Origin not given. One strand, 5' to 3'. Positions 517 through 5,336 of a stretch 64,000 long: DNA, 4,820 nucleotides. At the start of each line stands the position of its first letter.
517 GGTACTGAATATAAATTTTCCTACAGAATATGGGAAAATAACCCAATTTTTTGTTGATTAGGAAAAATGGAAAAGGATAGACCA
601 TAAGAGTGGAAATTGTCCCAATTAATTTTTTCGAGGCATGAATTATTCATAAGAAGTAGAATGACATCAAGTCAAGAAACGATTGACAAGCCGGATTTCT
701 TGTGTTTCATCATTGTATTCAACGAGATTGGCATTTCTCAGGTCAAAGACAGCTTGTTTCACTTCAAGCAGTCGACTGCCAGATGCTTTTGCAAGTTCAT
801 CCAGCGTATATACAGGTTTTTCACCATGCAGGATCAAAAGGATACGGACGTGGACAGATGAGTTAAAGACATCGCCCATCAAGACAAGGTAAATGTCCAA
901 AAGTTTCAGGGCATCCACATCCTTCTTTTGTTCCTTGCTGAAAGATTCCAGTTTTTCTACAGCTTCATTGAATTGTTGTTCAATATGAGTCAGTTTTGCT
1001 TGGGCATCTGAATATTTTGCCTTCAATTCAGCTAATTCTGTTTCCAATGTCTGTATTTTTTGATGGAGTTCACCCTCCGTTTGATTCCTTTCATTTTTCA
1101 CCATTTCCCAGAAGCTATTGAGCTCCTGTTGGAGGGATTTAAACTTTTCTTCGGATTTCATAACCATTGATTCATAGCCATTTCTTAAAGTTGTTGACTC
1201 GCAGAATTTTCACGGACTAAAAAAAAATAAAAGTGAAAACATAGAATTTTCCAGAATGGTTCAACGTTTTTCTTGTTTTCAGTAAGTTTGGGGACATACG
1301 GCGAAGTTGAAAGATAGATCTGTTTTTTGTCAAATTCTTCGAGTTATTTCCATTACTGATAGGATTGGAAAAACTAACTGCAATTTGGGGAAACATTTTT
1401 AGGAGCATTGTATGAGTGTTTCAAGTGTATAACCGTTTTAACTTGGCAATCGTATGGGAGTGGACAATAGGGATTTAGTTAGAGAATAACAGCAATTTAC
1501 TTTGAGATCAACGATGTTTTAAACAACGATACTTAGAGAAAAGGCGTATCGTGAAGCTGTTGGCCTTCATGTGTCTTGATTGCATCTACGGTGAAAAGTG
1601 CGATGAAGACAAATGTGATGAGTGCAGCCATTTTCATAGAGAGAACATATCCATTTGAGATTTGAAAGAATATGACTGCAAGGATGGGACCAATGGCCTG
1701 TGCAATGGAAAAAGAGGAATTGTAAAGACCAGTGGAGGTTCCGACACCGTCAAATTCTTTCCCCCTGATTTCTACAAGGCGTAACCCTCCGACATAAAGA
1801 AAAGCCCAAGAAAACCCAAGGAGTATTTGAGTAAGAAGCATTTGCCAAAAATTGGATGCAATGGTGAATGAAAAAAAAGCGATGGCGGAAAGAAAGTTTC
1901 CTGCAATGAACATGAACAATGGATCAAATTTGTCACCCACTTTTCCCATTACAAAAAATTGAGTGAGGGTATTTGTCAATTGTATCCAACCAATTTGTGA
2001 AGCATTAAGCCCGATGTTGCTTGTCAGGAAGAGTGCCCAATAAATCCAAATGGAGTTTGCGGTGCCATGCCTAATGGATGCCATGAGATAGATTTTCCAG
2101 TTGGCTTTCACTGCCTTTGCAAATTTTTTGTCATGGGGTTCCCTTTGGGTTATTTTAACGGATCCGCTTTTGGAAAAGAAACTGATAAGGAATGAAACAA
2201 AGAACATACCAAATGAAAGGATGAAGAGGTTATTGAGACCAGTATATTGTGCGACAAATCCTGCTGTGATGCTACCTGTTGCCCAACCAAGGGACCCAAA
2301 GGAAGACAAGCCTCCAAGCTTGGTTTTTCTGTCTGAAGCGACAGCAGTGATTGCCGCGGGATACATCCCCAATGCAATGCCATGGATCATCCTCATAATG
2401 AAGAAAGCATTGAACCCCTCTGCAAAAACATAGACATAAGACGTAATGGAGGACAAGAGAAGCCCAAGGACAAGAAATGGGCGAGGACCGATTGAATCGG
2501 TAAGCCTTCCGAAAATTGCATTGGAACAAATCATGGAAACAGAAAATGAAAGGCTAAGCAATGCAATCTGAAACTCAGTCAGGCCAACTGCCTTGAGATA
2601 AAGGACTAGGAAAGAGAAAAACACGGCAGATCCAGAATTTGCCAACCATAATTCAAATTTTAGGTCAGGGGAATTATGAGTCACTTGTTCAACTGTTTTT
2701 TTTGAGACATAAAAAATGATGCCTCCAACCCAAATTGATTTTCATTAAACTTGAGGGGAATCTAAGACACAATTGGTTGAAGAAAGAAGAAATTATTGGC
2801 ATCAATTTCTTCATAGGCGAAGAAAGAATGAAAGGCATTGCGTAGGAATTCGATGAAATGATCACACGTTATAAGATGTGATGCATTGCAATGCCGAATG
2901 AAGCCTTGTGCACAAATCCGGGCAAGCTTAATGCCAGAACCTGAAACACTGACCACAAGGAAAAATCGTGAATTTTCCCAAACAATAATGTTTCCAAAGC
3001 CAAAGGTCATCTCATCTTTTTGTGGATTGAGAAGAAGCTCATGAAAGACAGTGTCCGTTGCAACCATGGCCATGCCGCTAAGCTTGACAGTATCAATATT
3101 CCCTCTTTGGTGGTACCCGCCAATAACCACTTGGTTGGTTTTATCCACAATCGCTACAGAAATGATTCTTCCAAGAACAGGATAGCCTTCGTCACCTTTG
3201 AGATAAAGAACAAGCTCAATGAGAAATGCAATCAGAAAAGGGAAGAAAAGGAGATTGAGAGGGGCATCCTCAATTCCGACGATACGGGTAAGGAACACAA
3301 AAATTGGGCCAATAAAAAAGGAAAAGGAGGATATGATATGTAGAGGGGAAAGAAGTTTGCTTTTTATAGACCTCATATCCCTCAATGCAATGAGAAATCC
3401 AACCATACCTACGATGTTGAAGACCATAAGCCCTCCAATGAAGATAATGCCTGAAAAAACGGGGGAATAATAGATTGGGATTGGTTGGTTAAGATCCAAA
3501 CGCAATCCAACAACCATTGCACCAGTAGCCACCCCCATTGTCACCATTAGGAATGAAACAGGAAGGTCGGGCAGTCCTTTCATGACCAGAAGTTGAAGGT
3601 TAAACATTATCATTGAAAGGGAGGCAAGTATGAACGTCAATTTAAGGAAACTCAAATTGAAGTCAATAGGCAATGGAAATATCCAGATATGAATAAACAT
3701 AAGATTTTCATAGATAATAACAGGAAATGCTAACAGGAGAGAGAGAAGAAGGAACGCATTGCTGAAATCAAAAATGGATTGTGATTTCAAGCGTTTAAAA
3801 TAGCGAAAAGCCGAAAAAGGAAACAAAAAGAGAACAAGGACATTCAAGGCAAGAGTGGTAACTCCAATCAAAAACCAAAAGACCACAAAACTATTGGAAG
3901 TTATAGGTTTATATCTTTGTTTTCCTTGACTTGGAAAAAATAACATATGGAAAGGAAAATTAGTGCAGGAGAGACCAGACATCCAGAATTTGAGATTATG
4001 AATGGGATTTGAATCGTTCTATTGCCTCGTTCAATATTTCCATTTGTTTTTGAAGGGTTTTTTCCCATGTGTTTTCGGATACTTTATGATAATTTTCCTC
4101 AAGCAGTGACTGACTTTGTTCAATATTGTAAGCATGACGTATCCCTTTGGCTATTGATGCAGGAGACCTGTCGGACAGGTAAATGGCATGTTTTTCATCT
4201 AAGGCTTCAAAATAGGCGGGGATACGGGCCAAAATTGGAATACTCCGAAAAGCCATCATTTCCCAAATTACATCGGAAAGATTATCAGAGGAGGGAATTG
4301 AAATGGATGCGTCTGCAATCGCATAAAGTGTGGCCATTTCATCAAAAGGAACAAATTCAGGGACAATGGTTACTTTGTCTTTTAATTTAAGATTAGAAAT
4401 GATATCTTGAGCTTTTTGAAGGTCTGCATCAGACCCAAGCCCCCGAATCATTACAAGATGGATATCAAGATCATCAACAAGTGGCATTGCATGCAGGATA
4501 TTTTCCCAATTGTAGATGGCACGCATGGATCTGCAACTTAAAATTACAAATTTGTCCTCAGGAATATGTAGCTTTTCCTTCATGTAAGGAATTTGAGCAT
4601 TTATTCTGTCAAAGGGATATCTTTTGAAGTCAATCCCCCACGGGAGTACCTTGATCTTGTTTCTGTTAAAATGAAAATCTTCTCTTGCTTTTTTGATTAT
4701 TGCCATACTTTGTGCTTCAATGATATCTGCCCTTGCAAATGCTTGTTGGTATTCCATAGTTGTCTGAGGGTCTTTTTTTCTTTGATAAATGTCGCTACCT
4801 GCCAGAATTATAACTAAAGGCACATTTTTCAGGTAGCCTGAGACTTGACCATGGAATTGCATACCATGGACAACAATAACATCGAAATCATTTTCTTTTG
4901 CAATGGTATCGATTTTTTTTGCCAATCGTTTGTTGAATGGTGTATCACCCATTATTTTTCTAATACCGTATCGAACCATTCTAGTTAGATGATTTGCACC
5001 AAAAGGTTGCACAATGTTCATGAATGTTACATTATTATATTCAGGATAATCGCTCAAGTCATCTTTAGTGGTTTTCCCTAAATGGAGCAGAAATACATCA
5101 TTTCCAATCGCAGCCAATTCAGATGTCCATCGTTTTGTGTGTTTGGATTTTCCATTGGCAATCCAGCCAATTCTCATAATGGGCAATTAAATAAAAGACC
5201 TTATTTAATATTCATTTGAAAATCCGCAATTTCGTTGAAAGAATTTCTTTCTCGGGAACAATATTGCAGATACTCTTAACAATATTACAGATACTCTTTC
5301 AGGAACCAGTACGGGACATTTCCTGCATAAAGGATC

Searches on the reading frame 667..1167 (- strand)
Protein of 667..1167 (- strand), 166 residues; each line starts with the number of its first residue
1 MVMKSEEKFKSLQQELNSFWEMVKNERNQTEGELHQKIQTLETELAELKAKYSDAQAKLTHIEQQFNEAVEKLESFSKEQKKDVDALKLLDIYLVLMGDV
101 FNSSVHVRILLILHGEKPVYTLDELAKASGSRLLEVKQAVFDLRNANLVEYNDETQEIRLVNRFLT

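Call 23: search_protein_families(library=pfam, proteins=[window:667-1167:-], max_evalue=0.001)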
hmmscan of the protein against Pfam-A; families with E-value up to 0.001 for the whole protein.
window:667-1167:- (166 aa): 2 families
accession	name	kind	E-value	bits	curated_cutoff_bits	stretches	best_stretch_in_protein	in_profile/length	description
PF20667.3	Sec10_N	-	3.1e-06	27.7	27.4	1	9-96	15-102/118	Exocyst complex component Sec10, N-terminal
PF16331.10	TolA_bind_tri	-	0.00075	20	30.1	0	23-81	12-70/76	TolA binding protein trimerisation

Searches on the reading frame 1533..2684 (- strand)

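Call 23: search_protein_families(library=pfam, proteins=[window:1533-2684:-], max_evalue=0.001)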
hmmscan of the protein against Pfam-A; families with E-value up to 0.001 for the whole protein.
window:1533-2684:- (383 aa): 4 families
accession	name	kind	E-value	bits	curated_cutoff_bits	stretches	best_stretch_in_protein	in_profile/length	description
PF07690.21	MFS_1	-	1.3e-32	113.5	33.4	2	17-185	10-187/347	Major Facilitator Superfamily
PF12832.13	MFS_1_like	-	4.8e-14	52.6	25.2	1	18-345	14-367/373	MFS_1 like family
PF00083.30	Sugar_tr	-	5.3e-07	29.3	22.3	1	36-113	44-124/452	Sugar (and other) transporter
PF06609.19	TRI12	-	0.00017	20.6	23.2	1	28-126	69-168/599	Fungal trichothecene efflux pump (TRI12)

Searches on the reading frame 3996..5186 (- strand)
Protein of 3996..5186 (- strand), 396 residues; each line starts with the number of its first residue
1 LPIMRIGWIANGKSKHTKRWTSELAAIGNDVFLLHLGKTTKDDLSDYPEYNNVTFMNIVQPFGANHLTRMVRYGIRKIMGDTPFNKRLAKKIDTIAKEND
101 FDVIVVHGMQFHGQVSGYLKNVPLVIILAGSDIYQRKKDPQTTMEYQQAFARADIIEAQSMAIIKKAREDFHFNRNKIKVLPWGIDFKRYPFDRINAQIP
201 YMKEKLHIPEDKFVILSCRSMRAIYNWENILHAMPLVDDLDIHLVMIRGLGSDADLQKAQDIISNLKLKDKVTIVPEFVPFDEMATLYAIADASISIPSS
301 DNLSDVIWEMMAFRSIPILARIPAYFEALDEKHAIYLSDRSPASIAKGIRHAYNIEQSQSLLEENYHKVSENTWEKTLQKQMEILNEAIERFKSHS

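Call 23: search_protein_families(library=pfam, proteins=[window:3996-5186:-], max_evalue=0.001)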
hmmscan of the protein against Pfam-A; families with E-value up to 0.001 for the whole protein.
window:3996-5186:- (396 aa): 4 families
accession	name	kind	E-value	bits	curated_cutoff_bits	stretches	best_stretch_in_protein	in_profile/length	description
PF00534.26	Glycos_transf_1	-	5.7e-11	42.7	26.4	1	202-365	5-168/172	Glycosyl transferases group 1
PF13439.12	Glyco_transf_4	-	2.3e-09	38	28.5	1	11-188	2-169/170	Glycosyltransferase Family 4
PF13477.12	Glyco_trans_4_2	-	1.1e-08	35.8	23.4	1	6-159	2-138/139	Glycosyl transferase 4-like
PF13692.12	Glyco_trans_1_4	-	8.7e-06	26.5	27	1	214-352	3-139/142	Glycosyl transferases group 1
